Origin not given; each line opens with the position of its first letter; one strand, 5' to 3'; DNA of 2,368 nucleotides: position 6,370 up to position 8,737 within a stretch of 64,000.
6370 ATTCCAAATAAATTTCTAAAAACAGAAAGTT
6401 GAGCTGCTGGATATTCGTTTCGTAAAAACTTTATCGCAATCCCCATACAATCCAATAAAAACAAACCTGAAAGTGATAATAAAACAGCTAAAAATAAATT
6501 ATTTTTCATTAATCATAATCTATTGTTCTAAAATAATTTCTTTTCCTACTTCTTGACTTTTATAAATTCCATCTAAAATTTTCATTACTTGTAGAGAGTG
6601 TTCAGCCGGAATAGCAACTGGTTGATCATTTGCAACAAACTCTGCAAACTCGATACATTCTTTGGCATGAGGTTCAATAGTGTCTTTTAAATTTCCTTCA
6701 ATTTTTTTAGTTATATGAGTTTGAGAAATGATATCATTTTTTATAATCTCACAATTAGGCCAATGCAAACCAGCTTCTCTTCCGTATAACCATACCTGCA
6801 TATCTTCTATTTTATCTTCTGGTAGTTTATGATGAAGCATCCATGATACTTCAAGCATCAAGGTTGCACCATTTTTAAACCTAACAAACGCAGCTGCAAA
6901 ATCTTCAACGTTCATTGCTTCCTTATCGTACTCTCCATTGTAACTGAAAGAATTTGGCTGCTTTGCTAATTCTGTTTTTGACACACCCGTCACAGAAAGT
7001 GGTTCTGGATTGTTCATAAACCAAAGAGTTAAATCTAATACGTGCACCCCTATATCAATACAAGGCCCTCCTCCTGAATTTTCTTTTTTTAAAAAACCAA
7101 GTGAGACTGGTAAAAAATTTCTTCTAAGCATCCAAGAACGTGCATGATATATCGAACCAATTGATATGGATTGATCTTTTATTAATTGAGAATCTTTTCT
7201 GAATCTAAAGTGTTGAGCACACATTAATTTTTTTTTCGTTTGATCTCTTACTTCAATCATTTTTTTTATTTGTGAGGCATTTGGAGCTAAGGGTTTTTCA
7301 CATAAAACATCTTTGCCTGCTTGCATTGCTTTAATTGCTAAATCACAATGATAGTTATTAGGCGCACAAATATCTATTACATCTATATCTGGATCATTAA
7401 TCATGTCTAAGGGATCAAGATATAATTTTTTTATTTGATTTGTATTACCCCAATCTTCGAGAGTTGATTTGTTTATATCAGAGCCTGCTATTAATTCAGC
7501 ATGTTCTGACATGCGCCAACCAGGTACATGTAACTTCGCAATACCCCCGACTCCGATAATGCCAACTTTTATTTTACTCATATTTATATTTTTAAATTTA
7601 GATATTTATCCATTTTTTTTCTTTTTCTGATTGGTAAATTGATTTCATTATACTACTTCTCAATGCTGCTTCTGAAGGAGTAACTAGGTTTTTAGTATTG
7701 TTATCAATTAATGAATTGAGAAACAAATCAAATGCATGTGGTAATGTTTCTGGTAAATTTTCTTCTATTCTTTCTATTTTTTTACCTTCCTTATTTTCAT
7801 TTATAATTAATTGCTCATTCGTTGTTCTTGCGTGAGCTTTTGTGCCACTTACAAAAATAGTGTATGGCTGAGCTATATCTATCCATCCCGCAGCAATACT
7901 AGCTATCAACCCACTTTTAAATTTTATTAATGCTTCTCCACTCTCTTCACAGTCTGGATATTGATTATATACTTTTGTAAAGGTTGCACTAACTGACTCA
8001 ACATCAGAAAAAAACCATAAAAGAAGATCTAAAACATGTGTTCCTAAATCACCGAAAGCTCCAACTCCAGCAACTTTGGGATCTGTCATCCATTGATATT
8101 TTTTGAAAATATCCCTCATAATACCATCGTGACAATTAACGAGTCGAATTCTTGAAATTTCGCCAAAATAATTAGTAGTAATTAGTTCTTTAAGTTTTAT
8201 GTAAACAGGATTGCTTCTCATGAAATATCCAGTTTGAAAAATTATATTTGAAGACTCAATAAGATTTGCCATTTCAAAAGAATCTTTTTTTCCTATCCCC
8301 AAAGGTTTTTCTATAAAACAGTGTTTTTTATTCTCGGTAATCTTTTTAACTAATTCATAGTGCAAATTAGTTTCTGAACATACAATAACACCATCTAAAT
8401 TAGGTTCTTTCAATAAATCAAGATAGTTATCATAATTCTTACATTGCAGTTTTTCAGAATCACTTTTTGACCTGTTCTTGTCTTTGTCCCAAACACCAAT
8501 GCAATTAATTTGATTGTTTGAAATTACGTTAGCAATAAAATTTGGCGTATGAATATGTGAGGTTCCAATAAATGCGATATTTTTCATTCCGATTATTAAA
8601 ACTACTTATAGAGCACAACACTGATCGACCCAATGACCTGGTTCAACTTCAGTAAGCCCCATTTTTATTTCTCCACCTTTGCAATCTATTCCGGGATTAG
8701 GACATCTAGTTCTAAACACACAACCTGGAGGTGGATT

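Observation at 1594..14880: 13-gene operon coupling a Dpp/Opp-type importer and sugar-type enzymes to a split sulfopyruvate-decarboxylase-like pair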

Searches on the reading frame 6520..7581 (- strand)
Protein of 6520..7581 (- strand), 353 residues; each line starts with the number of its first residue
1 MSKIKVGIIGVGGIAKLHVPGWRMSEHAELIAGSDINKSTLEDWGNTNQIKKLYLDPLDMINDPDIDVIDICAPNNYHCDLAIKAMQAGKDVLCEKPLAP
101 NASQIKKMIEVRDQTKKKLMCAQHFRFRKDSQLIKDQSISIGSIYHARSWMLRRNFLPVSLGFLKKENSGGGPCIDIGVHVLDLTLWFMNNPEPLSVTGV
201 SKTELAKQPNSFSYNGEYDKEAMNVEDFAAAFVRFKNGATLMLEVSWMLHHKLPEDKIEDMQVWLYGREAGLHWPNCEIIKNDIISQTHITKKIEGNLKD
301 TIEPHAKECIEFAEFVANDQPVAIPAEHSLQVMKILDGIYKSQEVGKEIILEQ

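Call 3: search_protein_families(library=pfam, proteins=[window:6520-7581:-])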
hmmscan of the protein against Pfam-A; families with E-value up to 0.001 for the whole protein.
window:6520-7581:- (353 aa): 3 families
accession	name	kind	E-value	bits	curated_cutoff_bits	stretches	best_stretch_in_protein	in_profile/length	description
PF01408.29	GFO_IDH_MocA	-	7.9e-26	91.5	24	1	4-121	1-118/120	Oxidoreductase family, NAD-binding Rossmann fold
PF22725.1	GFO_IDH_MocA_C3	-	2.4e-16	60.3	27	1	140-271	12-122/124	GFO/IDH/MocA C-terminal domain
PF02894.22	GFO_IDH_MocA_C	-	2.8e-14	53.9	22.9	1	141-347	9-214/218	Oxidoreductase family, C-terminal alpha/beta domain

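Call 5: search_protein_families(library=ncbifam, proteins=[window:6520-7581:-], max_evalue=0.00001)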
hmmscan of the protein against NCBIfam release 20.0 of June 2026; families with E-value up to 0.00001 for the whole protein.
window:6520-7581:- (353 aa): 9 families
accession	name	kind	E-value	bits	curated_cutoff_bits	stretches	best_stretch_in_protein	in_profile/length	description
TIGR04380.1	myo_inos_iolG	equivalog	1.4e-30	106.4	355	1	3-348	1-328/330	inositol 2-dehydrogenase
NF052479.1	LevoglcsnDh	equivalog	3.9e-27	94.9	650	1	1-245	1-265/386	levoglucosan dehydrogenase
NF040723.1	UDP-GlcNAcDh_Arch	equivalog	1.7e-23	83.6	450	1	4-255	1-225/302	UDP-N-acetylglucosamine 3-dehydrogenase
NF008607.0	PRK11579.1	subfamily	5.5e-18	65.1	330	1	3-198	4-198/346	oxidoreductase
NF041392.1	XylDh_Gfo6_Halo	equivalog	2.3e-15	56.2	350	1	65-202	82-224/350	D-xylose 1-dehydrogenase Gfo6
NF052679.1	InsChiInosDhIolG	equivalog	2.8e-15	56.2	540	1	4-126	3-127/343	bifunctional inositol 2-dehydrogenase/D-chiro-inositol 1-dehydrogenase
NF058563.1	BT_2159_fam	equivalog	7.4e-10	38.4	650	1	4-190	1-184/350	disaccharide 3-dehydrogenase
NF007574.0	PRK10206.1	equivalog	2.2e-09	36.8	352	1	56-193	56-191/345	oxidoreductase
NF058561.1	BT_2158_fam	equivalog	5.3e-06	25.3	750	0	3-113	35-144/487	glycoside 3-dehydrogenase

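Call 16: search_solved_structures(query=window:6520-7581:-, max_evalue=1e-8)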
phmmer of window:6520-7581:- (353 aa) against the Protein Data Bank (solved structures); distinct sequences matched with E-value up to 1e-8: 42.
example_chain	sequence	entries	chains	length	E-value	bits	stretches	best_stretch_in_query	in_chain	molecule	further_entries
9m3d_B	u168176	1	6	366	9.9e-53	183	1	1-350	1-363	DgpA1 from W974-1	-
7xr9_A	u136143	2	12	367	1e-49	173.1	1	1-344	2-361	DgpA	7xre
3ezy_A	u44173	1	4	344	3e-22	82.7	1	4-191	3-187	Dehydrogenase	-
1evj_A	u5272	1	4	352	4.3e-22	82.2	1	7-349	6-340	GLUCOSE-FRUCTOSE OXIDOREDUCTASE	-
1ofg_A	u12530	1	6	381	6e-22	81.7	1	7-349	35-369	GLUCOSE-FRUCTOSE OXIDOREDUCTASE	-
1ryd_A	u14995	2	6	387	6.4e-22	81.6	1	7-349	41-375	glucose-fructose oxidoreductase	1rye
3e18_A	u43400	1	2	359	7e-22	81.5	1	3-258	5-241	oxidoreductase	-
1h6a_A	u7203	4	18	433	9.9e-22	81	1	7-349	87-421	PRECURSOR FORM OF GLUCOSE-FRUCTOSE OXIDOREDUCTASE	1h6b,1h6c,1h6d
6jw6_A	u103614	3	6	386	7.3e-20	74.9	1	3-249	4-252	Dehydrogenase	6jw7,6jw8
9m37_A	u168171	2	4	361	2.2e-17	66.7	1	4-195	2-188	P581a DgpA2 and isoorientin complex structure | Gfo/Idh/MocA family protein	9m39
6a3f_A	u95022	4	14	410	3.4e-17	66.1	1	59-250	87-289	Putative dehydrogenase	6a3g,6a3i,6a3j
4fb5_A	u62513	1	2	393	1.3e-16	64.2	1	3-202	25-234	Probable oxidoreductase protein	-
4h3v_A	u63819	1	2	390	1.6e-16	63.8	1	55-245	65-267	Oxidoreductase domain protein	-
4koa_A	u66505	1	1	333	1.9e-16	63.6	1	4-202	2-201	1,5-anhydro-D-fructose reductase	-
3cea_A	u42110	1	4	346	2.4e-16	63.3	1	4-206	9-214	Myo-inositol 2-dehydrogenase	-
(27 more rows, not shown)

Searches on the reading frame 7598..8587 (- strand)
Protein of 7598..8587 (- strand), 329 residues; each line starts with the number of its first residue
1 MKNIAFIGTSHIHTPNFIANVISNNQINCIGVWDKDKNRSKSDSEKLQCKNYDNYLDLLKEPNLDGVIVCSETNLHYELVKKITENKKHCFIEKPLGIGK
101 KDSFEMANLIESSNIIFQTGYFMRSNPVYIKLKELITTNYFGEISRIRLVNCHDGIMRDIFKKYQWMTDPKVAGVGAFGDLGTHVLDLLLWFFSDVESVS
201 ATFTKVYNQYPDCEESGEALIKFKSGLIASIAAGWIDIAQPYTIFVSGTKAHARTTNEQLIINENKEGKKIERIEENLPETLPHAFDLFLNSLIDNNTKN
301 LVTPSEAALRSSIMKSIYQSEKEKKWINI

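Call 3: search_protein_families(library=pfam, proteins=[window:7598-8587:-])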
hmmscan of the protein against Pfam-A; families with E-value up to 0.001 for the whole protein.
window:7598-8587:- (329 aa): 4 families
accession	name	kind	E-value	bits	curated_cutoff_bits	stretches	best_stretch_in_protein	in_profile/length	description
PF22725.1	GFO_IDH_MocA_C3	-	1.3e-21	77.3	27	1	129-253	1-123/124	GFO/IDH/MocA C-terminal domain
PF01408.29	GFO_IDH_MocA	-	3.8e-21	76.4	24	1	3-121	2-120/120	Oxidoreductase family, NAD-binding Rossmann fold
PF02894.22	GFO_IDH_MocA_C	-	2.6e-13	50.7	22.9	1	133-329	1-218/218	Oxidoreductase family, C-terminal alpha/beta domain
PF22685.1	Gal80p_C-like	-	0.00046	20.8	29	1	127-219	1-94/152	Gal80p, C-terminal domain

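Call 5: search_protein_families(library=ncbifam, proteins=[window:7598-8587:-], max_evalue=0.00001)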
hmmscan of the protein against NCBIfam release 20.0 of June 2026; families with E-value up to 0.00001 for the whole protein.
window:7598-8587:- (329 aa): 9 families
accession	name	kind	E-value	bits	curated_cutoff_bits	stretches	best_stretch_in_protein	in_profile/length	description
TIGR04380.1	myo_inos_iolG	equivalog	1.1e-25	90.2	355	1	3-324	3-326/330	inositol 2-dehydrogenase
NF040723.1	UDP-GlcNAcDh_Arch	equivalog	7.2e-23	81.5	450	1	22-298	22-279/302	UDP-N-acetylglucosamine 3-dehydrogenase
NF052479.1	LevoglcsnDh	equivalog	3e-18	65.7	650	1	34-215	43-224/386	levoglucosan dehydrogenase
NF041392.1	XylDh_Gfo6_Halo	equivalog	4e-17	62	350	1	47-328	66-349/350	D-xylose 1-dehydrogenase Gfo6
NF052679.1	InsChiInosDhIolG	equivalog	5.8e-15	55.1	540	1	7-206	13-199/343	bifunctional inositol 2-dehydrogenase/D-chiro-inositol 1-dehydrogenase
NF008607.0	PRK11579.1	subfamily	3.1e-13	49.5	330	1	23-206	26-202/346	oxidoreductase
NF007574.0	PRK10206.1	equivalog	4.4e-11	42.4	352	1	3-210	4-204/345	oxidoreductase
NF058561.1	BT_2158_fam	equivalog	1.4e-09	37.1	750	1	20-148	50-181/487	glycoside 3-dehydrogenase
NF058563.1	BT_2159_fam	equivalog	1.4e-07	30.9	650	1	47-236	46-225/350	disaccharide 3-dehydrogenase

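Call 17: search_solved_structures(query=window:7598-8587:-, max_evalue=1e-8)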
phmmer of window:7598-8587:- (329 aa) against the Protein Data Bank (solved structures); distinct sequences matched with E-value up to 1e-8: 28.
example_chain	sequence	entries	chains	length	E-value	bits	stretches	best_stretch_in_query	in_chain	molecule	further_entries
3db2_A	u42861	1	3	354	4.5e-16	62.4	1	28-252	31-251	putative NADPH-dependent oxidoreductase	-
4n54_A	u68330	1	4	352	1.3e-15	60.9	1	52-301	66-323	Inositol dehydrogenase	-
3ezy_A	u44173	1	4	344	1.3e-15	60.9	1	30-231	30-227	Dehydrogenase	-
4mkx_A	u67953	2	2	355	1.4e-15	60.8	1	52-301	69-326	Inositol dehydrogenase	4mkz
4gqa_A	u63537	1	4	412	2.5e-15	59.9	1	32-211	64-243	NAD binding Oxidoreductase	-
3cea_A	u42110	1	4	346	3.9e-15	59.3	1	36-234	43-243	Myo-inositol 2-dehydrogenase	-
6jw6_A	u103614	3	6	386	1.3e-14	57.6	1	32-208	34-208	Dehydrogenase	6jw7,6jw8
4fb5_A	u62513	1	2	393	3.4e-14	56.2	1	56-217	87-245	Probable oxidoreductase protein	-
7xr9_A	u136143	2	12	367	7.2e-13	51.9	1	53-202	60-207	DgpA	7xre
6a3f_A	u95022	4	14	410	9.6e-13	51.5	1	54-211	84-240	Putative dehydrogenase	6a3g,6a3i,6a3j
1ydw_A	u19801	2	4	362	1.4e-11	47.6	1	48-236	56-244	AX110P-like protein | Probable oxidoreductase At4g09670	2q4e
6o15_A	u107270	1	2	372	2.1e-11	47.1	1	19-251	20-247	Uncharacterized oxidoreductase YjhC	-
9m37_A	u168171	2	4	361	2.3e-11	46.9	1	57-237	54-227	P581a DgpA2 and isoorientin complex structure | Gfo/Idh/MocA family protein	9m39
3q2i_A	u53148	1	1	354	2.8e-11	46.6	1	5-235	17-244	dehydrogenase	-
3e18_A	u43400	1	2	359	5.5e-11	45.7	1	27-251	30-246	oxidoreductase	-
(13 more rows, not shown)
